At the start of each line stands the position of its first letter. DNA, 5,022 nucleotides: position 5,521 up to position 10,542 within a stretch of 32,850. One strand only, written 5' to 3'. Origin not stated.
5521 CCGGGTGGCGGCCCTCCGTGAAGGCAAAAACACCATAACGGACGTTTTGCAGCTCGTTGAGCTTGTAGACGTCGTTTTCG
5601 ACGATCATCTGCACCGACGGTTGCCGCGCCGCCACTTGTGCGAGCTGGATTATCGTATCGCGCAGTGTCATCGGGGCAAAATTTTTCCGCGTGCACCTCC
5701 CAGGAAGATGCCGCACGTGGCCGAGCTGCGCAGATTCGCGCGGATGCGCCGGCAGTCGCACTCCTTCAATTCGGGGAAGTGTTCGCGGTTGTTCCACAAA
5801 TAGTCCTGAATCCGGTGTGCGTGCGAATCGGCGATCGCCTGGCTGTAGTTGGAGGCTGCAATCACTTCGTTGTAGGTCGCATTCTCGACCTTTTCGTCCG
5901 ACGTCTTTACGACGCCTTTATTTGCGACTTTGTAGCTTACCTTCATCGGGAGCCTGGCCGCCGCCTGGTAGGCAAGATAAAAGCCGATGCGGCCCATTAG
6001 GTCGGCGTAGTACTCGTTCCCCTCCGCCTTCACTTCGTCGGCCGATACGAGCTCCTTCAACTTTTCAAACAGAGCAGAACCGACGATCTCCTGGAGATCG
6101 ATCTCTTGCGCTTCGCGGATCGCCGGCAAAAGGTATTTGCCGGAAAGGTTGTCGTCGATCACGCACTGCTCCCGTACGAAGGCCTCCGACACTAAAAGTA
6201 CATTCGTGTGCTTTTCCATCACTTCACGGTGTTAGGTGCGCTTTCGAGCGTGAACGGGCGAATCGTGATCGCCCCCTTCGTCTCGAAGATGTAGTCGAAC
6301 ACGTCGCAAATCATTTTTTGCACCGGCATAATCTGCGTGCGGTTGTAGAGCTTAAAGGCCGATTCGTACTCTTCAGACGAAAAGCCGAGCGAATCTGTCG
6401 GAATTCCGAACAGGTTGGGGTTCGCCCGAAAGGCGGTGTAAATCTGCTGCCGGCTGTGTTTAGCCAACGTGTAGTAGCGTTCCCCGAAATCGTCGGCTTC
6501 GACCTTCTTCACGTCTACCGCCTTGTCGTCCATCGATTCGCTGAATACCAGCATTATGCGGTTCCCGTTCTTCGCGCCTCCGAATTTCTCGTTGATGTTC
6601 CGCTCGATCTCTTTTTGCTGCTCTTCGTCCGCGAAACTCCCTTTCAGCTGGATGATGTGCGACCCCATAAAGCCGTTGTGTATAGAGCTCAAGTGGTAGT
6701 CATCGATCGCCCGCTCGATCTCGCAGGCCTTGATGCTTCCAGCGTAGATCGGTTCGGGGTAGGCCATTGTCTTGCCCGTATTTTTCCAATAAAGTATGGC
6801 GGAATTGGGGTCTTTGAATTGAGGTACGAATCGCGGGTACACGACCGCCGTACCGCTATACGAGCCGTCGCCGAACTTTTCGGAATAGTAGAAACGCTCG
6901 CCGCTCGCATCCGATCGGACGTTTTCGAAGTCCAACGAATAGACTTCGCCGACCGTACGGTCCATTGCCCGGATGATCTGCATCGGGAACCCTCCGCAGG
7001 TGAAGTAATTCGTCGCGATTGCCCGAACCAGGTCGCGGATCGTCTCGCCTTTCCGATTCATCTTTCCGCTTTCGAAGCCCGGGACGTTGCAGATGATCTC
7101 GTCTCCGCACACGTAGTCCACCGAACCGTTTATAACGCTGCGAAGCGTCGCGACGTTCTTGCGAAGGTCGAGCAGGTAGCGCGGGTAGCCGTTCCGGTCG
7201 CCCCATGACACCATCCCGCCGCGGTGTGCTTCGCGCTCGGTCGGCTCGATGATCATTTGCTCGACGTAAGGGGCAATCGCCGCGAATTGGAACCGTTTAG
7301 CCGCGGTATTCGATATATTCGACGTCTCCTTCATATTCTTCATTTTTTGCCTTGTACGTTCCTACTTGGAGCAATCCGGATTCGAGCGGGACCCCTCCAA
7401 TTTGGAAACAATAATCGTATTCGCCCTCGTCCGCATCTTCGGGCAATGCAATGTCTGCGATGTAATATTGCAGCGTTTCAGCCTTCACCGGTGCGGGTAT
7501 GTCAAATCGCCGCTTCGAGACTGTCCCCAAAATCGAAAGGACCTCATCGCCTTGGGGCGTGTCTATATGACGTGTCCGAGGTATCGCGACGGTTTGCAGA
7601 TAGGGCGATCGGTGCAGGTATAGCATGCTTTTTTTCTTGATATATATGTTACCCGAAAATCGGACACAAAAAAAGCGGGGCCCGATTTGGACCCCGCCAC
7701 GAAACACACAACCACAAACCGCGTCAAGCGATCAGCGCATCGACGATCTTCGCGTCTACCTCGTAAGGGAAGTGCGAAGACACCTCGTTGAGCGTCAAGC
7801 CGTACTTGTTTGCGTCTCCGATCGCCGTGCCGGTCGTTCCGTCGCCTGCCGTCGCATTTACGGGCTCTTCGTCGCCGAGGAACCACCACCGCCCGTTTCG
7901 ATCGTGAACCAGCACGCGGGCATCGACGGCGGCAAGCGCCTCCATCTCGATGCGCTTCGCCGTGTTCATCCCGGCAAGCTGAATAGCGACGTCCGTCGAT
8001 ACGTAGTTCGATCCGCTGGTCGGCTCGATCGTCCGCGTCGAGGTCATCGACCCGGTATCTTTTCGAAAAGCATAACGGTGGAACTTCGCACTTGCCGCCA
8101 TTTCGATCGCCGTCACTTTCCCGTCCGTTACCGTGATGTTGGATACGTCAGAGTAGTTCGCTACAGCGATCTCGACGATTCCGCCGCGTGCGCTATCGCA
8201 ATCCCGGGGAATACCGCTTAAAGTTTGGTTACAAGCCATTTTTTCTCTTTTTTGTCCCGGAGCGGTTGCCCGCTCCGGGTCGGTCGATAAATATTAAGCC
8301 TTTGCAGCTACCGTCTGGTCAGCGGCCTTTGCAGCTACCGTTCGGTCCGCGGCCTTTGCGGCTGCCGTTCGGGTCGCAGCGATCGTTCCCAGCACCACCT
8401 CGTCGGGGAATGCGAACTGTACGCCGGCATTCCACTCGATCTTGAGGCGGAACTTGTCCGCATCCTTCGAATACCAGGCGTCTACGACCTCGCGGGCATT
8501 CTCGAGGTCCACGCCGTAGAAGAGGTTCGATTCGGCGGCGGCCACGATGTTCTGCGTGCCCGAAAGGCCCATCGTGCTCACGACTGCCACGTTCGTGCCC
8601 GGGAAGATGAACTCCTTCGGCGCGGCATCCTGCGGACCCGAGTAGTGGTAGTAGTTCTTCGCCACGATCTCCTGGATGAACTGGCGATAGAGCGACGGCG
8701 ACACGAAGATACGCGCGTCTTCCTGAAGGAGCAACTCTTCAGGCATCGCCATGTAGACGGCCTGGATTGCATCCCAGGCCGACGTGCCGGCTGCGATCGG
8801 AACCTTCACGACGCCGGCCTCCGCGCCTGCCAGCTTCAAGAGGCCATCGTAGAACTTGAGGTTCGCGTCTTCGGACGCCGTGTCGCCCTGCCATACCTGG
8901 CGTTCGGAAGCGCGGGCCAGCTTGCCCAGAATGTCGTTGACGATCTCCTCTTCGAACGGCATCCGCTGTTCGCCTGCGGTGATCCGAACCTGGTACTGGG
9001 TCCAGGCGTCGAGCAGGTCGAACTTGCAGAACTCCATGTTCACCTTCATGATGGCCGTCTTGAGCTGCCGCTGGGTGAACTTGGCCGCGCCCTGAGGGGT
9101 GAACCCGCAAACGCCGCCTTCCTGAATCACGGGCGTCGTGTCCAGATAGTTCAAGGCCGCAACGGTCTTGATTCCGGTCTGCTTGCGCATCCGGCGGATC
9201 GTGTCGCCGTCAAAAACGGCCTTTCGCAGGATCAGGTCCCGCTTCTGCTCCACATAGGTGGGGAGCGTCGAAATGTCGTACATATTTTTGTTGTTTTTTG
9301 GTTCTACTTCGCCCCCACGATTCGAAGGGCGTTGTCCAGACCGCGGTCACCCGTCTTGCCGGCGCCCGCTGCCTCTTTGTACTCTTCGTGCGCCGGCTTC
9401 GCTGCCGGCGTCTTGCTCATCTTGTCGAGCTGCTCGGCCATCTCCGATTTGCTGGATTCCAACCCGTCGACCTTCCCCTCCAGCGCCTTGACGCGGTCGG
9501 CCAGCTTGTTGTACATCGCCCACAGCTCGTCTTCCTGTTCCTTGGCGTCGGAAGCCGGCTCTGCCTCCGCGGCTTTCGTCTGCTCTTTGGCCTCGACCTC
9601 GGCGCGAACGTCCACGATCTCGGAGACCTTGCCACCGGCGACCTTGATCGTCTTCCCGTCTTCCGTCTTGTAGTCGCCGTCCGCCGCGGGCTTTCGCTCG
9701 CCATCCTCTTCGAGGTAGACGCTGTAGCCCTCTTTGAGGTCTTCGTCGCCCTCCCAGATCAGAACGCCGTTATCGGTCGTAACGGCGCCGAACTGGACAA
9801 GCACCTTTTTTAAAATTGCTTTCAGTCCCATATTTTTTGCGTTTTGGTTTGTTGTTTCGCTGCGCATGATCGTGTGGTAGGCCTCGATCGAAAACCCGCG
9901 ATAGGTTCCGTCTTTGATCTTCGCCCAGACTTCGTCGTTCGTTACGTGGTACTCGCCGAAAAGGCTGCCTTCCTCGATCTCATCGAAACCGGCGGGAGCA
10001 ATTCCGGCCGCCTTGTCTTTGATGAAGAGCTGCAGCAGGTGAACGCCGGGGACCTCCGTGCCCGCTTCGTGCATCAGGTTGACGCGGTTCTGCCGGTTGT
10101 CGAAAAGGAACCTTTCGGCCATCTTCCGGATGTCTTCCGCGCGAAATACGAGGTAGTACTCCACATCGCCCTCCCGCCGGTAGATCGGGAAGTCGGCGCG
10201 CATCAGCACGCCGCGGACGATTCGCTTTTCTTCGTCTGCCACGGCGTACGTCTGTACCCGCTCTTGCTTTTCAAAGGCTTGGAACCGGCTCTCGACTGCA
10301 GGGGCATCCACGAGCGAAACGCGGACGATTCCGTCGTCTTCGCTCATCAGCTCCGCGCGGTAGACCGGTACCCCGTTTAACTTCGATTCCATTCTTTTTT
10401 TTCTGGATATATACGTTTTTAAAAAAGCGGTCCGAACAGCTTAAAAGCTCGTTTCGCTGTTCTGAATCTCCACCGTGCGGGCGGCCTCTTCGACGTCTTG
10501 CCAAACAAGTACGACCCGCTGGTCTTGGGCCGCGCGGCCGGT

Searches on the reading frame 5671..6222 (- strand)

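Call 12: search_protein_families(library=phrogs, proteins=[window:5671-6222:-], max_evalue=0.001)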
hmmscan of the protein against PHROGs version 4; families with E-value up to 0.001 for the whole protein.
window:5671-6222:- (184 aa): 2 families
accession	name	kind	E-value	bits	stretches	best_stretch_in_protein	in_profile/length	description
phrog_24616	-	unknown function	1.6e-07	32.4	1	19-152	19-165/185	-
phrog_35048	-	unknown function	1.5e-05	25.9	1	15-156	12-151/184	-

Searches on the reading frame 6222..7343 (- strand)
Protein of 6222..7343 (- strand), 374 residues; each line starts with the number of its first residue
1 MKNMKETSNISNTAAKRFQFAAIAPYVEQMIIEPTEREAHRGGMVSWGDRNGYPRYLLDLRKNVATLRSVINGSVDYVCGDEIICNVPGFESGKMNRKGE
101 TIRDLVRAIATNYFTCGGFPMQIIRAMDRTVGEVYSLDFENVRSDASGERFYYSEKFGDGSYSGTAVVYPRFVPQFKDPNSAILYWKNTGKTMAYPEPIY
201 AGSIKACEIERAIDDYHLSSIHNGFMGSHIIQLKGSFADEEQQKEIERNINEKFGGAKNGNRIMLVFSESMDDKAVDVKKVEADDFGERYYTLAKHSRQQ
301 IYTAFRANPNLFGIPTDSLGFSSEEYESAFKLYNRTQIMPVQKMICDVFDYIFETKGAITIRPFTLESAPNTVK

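Call 12: search_protein_families(library=phrogs, proteins=[window:6222-7343:-], max_evalue=0.001)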
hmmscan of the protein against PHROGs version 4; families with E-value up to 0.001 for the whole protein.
window:6222-7343:- (374 aa): 4 families
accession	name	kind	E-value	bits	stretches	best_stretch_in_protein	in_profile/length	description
phrog_11226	-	head and packaging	7.4e-31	108.5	2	183-355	188-362/388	portal protein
phrog_12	-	head and packaging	6.6e-15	56.1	1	104-356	142-368/646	portal protein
phrog_33693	-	head and packaging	1.1e-14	54.8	1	148-357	133-345/560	portal protein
phrog_68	-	head and packaging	9.6e-07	28.8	1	238-352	212-327/344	portal protein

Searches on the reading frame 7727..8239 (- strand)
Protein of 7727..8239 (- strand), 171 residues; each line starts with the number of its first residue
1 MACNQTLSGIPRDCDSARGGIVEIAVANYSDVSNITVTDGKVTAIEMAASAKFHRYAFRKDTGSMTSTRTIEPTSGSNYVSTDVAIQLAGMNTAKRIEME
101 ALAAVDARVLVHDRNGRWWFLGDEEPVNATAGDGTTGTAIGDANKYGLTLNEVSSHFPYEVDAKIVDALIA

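Call 12: search_protein_families(library=phrogs, proteins=[window:7727-8239:-], max_evalue=0.001)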
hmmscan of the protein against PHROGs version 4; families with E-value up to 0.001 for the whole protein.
window:7727-8239:- (171 aa): 1 family
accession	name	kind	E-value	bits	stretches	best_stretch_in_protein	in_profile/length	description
phrog_19091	-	unknown function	3.6e-13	50.5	1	13-155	12-154/181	-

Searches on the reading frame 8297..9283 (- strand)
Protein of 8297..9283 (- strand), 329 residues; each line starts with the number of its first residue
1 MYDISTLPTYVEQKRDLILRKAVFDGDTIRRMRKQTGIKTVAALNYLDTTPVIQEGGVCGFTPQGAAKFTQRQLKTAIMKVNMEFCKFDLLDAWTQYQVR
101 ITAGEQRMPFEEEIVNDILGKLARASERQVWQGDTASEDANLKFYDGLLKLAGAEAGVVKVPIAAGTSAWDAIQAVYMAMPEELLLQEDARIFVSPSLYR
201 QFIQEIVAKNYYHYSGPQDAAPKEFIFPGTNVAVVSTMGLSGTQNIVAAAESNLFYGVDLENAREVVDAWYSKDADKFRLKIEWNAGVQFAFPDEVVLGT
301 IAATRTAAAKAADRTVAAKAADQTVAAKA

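Call 12: search_protein_families(library=phrogs, proteins=[window:8297-9283:-], max_evalue=0.001)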
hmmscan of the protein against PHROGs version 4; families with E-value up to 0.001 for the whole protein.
window:8297-9283:- (329 aa): 2 families
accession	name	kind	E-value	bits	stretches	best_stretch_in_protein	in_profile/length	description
phrog_11320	-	unknown function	4.4e-29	102.4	1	9-316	10-321/324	-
phrog_1623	-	head and packaging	5.8e-12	46.6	1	109-302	117-303/305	virion structural protein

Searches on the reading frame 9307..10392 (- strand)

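Call 12: search_protein_families(library=phrogs, proteins=[window:9307-10392:-], max_evalue=0.001)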
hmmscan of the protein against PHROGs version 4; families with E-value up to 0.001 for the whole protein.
window:9307-10392:- (362 aa): 4 families
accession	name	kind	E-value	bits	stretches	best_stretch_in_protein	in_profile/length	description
phrog_24921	-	unknown function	7.4e-28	98.6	1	9-334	2-323/349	-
phrog_1530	-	other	1e-15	59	1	38-186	228-362/379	DNA methyltransferase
phrog_15223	-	other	2.7e-12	48.1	1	82-252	32-193/199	protease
phrog_3017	-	head and packaging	2.6e-08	34.5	1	25-200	13-180/402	head maturation protease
